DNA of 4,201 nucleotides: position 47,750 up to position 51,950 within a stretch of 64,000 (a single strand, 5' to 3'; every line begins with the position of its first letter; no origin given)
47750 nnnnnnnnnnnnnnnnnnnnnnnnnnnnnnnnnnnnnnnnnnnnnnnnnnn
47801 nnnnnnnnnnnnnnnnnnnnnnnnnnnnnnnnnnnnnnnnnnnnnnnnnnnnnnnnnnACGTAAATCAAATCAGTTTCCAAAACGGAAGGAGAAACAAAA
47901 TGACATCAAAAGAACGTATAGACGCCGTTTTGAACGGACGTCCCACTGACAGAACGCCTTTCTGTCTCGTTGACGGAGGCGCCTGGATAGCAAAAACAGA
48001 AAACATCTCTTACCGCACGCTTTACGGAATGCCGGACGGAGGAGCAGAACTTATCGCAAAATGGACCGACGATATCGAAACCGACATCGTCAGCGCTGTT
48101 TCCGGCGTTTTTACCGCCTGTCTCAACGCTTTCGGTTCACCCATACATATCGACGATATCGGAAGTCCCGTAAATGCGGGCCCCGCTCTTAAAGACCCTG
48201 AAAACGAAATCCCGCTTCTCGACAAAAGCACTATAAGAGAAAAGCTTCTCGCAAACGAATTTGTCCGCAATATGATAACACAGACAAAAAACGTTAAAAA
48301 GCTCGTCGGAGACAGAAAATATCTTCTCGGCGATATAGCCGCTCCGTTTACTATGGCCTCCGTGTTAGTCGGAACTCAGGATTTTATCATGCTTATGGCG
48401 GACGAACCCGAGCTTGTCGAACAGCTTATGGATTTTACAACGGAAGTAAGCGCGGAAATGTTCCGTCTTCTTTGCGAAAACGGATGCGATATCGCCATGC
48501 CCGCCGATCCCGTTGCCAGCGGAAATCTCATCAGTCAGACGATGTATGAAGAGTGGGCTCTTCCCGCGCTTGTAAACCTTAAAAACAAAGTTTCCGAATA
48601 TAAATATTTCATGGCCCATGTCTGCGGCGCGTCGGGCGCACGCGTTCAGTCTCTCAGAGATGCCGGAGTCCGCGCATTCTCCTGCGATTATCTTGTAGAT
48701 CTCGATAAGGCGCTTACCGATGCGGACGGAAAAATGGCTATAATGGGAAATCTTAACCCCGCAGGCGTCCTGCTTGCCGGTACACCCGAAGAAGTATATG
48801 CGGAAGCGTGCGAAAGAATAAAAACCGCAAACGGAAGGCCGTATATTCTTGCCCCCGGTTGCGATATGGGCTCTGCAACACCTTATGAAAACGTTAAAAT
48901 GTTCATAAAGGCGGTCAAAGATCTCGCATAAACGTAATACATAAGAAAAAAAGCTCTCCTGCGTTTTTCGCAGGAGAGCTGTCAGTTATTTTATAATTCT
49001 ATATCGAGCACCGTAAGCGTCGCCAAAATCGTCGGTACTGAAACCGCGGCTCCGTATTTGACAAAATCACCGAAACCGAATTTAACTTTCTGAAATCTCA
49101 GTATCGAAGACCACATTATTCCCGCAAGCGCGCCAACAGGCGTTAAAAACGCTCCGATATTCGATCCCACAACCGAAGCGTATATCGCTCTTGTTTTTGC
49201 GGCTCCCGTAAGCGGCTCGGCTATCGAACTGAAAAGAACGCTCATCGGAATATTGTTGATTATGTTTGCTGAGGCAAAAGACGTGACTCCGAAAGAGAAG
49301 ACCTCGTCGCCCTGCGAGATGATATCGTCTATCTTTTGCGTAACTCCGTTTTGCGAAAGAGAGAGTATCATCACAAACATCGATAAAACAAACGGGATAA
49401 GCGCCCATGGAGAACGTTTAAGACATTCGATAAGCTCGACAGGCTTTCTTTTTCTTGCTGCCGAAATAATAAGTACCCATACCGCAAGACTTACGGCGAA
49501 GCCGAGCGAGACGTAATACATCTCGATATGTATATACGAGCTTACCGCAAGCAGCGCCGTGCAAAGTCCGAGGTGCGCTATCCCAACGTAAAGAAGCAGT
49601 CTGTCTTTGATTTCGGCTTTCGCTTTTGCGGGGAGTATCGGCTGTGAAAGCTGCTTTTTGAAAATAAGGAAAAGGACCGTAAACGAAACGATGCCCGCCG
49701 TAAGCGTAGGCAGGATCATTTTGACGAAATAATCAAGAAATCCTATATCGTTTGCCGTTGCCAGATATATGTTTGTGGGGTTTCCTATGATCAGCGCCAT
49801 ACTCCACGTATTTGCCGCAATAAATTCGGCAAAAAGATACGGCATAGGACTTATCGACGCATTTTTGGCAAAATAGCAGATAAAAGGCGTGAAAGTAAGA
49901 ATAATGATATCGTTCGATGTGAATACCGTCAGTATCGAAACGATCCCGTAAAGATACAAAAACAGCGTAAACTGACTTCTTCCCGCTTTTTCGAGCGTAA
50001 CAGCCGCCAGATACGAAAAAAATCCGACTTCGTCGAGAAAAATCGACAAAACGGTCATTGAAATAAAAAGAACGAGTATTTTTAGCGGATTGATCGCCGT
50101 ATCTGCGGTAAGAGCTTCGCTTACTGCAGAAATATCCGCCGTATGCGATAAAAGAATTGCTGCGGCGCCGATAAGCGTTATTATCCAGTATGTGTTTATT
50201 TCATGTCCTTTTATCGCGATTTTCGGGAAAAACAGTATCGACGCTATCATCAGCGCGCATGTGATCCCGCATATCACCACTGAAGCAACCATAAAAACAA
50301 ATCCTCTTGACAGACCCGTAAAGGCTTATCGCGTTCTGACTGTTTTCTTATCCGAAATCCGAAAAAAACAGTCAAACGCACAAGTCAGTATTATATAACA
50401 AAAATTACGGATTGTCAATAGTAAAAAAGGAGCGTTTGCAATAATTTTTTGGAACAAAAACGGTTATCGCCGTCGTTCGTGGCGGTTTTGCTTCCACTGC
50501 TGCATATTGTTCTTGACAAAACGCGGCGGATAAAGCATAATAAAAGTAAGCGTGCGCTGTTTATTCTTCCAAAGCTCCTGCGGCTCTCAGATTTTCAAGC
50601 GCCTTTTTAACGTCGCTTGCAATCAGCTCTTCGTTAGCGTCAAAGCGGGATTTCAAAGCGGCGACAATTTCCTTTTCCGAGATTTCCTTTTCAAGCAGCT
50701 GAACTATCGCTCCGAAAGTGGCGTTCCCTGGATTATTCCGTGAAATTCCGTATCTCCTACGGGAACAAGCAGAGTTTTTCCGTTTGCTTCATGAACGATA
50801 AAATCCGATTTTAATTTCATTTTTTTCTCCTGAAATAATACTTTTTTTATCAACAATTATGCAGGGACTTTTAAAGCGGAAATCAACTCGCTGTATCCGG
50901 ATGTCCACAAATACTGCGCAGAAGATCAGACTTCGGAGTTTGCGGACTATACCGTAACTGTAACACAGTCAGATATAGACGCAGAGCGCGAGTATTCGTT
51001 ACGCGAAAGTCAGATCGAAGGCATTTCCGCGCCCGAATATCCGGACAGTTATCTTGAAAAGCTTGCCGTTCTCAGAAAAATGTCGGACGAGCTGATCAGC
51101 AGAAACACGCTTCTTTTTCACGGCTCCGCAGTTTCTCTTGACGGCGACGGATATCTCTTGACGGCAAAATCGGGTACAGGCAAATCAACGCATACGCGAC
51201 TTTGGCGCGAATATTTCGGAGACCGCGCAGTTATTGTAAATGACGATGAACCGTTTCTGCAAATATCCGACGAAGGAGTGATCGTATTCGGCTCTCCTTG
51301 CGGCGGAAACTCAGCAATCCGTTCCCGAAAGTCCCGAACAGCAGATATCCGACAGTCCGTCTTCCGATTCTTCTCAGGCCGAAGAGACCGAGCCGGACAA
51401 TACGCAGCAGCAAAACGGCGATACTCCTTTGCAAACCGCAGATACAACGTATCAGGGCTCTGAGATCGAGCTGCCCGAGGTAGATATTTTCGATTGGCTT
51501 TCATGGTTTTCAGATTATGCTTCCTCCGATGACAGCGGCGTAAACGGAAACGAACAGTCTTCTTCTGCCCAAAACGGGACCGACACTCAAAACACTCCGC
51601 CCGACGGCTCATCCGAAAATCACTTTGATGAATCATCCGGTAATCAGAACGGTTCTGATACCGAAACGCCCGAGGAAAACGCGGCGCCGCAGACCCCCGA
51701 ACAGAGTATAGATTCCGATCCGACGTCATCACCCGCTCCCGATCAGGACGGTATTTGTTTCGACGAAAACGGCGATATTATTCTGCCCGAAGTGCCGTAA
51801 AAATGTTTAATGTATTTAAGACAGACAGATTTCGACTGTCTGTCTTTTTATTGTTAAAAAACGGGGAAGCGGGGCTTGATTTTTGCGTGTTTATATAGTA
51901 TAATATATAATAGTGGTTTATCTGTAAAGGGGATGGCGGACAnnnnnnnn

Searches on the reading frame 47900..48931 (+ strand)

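Call 47: search_protein_families(library=pfam, proteins=[window:47900-48931:+], max_evalue=0.001)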
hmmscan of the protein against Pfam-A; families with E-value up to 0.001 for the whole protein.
window:47900-48931:+ (343 aa): 1 family
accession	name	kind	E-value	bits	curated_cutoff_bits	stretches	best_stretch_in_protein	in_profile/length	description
PF01208.23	URO-D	-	2e-53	182.1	23.9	1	2-341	1-345/346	Uroporphyrinogen decarboxylase (URO-D)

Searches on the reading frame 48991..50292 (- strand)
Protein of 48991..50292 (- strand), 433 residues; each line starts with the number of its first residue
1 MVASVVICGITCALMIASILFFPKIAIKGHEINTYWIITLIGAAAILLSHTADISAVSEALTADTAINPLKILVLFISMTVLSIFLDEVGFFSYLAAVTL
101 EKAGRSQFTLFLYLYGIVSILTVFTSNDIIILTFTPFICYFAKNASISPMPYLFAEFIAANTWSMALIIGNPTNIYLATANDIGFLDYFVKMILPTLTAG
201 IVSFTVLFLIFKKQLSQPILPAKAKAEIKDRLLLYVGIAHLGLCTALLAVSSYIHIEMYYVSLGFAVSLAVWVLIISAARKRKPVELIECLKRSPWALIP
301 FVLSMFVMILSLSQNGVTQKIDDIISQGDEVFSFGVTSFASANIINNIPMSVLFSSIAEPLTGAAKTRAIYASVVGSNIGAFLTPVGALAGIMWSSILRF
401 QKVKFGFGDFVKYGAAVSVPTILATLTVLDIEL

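Call 47: search_protein_families(library=pfam, proteins=[window:48991-50292:-], max_evalue=0.001)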
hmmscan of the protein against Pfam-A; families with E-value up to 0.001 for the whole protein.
window:48991-50292:- (433 aa): 2 families
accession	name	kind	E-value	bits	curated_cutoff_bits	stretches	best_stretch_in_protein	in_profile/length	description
PF03600.22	CitMHS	-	3.3e-37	128.8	31.9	2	36-364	12-320/336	Citrate transporter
PF02040.21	ArsB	-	5e-33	115.5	22.2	1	48-431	32-421/423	Arsenical pump membrane protein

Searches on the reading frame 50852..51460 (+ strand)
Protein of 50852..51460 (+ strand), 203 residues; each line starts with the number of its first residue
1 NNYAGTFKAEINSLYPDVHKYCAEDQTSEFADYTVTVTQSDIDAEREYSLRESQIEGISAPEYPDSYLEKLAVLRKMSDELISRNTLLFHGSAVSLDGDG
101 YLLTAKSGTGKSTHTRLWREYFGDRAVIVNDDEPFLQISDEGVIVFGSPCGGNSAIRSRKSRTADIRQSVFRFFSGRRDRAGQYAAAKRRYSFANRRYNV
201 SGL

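Call 73: search_protein_families(library=ncbifam, proteins=[window:50852-51460:+], max_evalue=1)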
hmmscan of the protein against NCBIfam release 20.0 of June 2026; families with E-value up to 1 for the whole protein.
seq(203 aa): 4 families
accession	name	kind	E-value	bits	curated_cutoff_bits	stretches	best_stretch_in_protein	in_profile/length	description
TIGR04249.1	SCM_chp_ScmC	equivalog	2.7e-05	23.7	125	1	77-133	116-176/292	SynChlorMet cassette protein ScmC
TIGR00679.1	hpr-ser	equivalog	0.01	15.1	240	1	87-112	132-157/300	HPr(Ser) kinase/phosphatase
TIGR04352.1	HprK_rel_A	equivalog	0.012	14.7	200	1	84-114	94-124/280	HprK-related kinase A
TIGR04355.1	HprK_rel_B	hypoth_equivalog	0.016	14.3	200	1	81-114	139-172/351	HprK-related kinase B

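Call 74: search_protein_families(library=pfam, proteins=[window:50852-51460:+], max_evalue=1)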
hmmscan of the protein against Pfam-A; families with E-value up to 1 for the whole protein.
seq(203 aa): 2 families
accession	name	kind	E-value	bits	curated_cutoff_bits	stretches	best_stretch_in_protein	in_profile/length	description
PF13555.12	AAA_29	-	0.014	15.6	27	1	88-113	11-37/61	P-loop containing region of AAA domain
PF07475.17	Hpr_kinase_C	-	0.096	12.7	33.3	1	88-114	8-34/171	HPr Serine kinase C-terminal domain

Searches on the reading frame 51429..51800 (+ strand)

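Call 47: search_protein_families(library=pfam, proteins=[window:51429-51800:+], max_evalue=0.001)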
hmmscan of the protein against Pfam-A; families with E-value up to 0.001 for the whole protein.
window:51429-51800:+ (123 aa): 0 families

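Call 73: search_protein_families(library=ncbifam, proteins=[window:51429-51797:+], max_evalue=1)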
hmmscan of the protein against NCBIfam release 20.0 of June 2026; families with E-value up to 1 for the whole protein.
seq(123 aa): 2 families
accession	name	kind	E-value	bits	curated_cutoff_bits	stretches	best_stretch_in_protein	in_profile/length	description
NF011521.0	PRK14960.1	equivalog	0.24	9.7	1228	1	38-117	380-457/702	DNA polymerase III subunit gamma/tau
NF052523.2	TafF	equivalog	0.31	10.1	420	1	35-110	168-243/379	TafF family fimbrial protein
